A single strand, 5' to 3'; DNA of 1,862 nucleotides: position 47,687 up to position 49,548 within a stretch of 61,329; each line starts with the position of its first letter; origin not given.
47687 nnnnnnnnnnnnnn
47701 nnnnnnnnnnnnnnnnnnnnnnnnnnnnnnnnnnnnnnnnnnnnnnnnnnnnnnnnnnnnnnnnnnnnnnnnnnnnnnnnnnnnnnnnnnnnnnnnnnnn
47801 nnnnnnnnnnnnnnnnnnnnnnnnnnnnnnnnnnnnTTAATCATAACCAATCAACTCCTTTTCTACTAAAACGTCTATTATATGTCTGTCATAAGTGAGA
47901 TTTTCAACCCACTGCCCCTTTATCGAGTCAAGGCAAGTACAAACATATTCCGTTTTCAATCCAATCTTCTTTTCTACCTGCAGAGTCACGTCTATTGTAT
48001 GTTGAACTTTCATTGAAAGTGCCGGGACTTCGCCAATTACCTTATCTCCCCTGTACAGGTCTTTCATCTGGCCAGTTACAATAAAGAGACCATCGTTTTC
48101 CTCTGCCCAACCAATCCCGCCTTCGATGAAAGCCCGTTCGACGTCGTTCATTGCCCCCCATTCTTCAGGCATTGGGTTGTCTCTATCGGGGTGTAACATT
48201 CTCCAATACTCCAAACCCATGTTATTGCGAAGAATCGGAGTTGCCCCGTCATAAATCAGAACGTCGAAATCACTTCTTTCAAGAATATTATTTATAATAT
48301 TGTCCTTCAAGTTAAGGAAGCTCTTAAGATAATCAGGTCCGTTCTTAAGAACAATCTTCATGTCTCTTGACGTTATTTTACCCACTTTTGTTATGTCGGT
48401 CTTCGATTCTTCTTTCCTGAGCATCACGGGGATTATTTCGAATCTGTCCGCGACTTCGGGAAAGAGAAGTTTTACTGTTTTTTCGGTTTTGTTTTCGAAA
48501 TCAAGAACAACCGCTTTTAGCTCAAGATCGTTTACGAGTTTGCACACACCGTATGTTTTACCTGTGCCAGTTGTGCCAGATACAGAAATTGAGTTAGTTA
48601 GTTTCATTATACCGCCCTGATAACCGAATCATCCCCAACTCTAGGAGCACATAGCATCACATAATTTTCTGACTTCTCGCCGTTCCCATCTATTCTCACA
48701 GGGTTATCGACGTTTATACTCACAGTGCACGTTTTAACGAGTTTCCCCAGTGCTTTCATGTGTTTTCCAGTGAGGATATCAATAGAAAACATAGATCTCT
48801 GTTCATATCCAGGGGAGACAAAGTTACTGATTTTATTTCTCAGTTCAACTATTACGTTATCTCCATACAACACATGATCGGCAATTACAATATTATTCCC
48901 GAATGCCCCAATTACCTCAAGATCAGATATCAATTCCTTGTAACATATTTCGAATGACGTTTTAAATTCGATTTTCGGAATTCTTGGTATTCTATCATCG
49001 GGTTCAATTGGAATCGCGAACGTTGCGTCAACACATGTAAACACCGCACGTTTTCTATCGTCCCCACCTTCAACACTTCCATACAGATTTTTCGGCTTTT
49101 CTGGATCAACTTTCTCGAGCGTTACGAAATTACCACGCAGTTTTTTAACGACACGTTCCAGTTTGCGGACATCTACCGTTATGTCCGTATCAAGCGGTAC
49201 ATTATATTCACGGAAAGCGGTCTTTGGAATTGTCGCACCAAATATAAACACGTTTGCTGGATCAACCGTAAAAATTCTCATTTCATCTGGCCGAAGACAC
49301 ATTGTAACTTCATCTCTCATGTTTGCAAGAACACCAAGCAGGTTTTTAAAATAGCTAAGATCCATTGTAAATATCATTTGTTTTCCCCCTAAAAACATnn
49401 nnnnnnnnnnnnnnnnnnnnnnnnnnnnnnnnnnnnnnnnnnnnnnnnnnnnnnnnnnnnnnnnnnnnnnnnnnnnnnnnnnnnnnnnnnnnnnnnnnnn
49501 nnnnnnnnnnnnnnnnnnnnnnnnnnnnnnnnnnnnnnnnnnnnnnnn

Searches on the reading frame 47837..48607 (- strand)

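Call 70: search_protein_families(library=pfam, proteins=[window:47837-48607:-], max_evalue=0.01)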
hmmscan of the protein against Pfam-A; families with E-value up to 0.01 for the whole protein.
window:47837-48607:- (256 aa): 1 family
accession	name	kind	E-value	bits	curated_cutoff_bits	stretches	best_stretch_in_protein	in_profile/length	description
PF13401.12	AAA_22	-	0.0044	17.8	27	1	5-74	6-77/130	AAA domain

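Call 83: search_protein_families(library=ncbifam, proteins=[window:47837-48604:-], max_evalue=0.01)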
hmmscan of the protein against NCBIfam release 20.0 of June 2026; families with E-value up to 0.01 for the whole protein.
window:47837-48604:- (255 aa): 0 families

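Call 102: search_protein_families(library=phrogs, proteins=[window:47837-48604:-], max_evalue=0.001)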
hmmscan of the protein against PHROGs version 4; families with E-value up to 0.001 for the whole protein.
window:47837-48604:- (255 aa): 1 family
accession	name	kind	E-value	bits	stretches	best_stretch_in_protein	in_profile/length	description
phrog_3850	-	unknown function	0.00074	20.4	0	16-69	46-99/104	-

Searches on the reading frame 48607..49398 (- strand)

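Call 70: search_protein_families(library=pfam, proteins=[window:48607-49398:-], max_evalue=0.01)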
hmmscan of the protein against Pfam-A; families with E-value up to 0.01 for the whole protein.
window:48607-49398:- (263 aa): 0 families

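Call 83: search_protein_families(library=ncbifam, proteins=[window:48607-49395:-], max_evalue=0.01)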
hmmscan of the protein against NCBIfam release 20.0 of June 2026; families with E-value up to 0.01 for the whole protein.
window:48607-49395:- (262 aa): 5 families
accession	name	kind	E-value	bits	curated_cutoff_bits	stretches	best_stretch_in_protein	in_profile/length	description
NF002222.0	PRK01115.1-5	subfamily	1.7e-15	57.2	207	1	10-255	5-244/245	DNA polymerase sliding clamp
NF002218.0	PRK01115.1-1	equivalog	5.3e-14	52.1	267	1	14-253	10-249/249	DNA polymerase sliding clamp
NF002221.0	PRK01115.1-4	subfamily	2.3e-12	46.8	239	1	12-253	9-247/248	DNA polymerase sliding clamp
NF002220.0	PRK01115.1-3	subfamily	4e-11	43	284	1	11-171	6-155/246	DNA polymerase sliding clamp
NF002219.0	PRK01115.1-2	equivalog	2.3e-09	37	293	1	13-253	9-245/247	DNA polymerase sliding clamp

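Call 102: search_protein_families(library=phrogs, proteins=[window:48607-49395:-], max_evalue=0.001)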
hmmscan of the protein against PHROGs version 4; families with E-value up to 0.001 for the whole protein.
window:48607-49395:- (262 aa): 0 families
